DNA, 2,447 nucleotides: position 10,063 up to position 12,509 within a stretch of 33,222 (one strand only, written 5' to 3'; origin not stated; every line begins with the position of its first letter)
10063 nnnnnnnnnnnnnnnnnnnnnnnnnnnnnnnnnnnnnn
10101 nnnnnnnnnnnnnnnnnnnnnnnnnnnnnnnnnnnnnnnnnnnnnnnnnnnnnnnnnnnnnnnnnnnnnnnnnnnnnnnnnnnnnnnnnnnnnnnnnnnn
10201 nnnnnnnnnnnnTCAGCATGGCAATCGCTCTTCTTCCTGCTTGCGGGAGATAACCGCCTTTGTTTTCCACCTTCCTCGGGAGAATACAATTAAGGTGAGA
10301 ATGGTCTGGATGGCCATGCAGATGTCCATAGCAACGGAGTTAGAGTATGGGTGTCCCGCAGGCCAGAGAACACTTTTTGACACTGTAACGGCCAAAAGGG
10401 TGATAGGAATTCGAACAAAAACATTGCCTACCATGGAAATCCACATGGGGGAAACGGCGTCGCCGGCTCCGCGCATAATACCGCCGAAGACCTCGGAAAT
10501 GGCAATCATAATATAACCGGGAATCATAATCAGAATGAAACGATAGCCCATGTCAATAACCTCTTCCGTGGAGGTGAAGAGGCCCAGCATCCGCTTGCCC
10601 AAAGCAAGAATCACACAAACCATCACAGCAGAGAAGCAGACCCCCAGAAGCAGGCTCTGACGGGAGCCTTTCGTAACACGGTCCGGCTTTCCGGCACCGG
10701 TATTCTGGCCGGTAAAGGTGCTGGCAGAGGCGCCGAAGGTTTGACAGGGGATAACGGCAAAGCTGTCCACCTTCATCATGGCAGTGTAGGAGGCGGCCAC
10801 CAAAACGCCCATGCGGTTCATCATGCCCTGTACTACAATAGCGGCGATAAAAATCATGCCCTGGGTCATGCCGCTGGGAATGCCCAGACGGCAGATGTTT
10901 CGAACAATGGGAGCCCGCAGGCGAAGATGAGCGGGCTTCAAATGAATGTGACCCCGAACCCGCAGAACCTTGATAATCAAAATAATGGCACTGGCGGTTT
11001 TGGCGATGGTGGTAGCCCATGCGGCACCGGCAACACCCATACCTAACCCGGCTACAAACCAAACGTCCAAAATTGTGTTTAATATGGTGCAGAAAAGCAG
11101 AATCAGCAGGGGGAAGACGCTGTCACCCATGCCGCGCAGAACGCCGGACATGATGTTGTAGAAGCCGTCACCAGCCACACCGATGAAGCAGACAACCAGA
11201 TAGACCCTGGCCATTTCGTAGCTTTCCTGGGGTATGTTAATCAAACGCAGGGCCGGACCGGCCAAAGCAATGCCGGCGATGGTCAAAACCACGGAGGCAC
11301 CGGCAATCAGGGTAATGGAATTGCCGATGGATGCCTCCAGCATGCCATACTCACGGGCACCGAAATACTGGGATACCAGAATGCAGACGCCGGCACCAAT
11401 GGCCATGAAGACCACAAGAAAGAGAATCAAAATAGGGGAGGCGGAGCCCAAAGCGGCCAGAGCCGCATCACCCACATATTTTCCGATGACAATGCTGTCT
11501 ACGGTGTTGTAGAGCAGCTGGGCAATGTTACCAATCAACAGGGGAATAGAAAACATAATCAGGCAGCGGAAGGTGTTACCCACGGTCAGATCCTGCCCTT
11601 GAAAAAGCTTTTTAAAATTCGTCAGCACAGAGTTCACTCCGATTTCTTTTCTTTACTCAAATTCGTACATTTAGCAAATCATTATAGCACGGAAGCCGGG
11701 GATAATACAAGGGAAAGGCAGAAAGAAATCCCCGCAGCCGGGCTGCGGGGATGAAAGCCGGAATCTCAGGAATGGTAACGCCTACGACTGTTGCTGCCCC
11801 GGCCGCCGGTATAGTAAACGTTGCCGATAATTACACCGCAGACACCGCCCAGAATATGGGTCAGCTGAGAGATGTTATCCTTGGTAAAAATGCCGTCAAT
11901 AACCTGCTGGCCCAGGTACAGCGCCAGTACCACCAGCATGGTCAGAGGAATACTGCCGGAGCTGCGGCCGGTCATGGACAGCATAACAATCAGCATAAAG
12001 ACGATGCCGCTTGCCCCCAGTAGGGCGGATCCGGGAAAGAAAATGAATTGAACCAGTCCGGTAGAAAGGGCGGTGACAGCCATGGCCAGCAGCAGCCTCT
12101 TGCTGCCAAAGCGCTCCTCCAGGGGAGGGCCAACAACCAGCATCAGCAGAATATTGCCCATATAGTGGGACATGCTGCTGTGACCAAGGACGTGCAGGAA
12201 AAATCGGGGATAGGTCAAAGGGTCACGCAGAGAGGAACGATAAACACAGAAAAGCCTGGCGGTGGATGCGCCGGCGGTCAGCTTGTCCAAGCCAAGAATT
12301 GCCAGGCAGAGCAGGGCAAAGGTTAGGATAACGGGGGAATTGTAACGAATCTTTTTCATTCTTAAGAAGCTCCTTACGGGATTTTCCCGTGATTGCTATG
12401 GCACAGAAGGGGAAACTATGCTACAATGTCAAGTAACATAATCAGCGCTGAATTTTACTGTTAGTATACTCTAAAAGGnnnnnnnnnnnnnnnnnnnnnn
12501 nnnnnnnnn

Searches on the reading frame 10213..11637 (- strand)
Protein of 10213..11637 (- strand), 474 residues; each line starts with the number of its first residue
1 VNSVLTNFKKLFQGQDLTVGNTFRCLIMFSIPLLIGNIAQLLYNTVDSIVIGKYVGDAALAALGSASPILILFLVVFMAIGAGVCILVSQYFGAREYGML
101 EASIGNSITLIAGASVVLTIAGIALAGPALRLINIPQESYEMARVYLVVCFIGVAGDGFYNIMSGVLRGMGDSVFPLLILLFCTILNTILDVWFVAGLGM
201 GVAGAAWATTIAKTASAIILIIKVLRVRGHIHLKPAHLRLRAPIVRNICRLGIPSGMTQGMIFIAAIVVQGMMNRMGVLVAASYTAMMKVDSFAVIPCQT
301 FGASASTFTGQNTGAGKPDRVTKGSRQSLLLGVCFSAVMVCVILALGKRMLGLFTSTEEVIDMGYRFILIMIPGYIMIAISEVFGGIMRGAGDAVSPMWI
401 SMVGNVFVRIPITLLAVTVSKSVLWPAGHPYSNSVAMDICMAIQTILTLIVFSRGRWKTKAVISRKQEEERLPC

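Call 8: search_protein_families(library=pfam, proteins=[window:10213-11637:-])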
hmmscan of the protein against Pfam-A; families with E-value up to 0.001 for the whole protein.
window:10213-11637:- (474 aa): 2 families
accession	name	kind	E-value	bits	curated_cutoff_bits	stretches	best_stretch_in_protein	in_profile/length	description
PF01554.23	MatE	-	1.5e-54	184.5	24.9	2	32-193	1-161/161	MatE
PF01943.22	Polysacc_synt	-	4.4e-06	26.8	28.2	1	21-84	202-265/274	Polysaccharide biosynthesis protein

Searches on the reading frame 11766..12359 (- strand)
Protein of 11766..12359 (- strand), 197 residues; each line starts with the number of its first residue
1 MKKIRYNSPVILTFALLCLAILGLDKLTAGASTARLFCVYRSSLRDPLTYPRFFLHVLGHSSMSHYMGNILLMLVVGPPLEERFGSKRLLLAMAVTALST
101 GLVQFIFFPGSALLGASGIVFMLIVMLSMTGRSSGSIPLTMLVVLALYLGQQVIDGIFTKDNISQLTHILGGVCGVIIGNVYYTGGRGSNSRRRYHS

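Call 8: search_protein_families(library=pfam, proteins=[window:11766-12359:-])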
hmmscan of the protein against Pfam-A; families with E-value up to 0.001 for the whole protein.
window:11766-12359:- (197 aa): 1 family
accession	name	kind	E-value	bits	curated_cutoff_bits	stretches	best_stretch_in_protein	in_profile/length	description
PF01694.28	Rhomboid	-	9.7e-19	68.4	22.6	1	51-182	5-140/143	Rhomboid domain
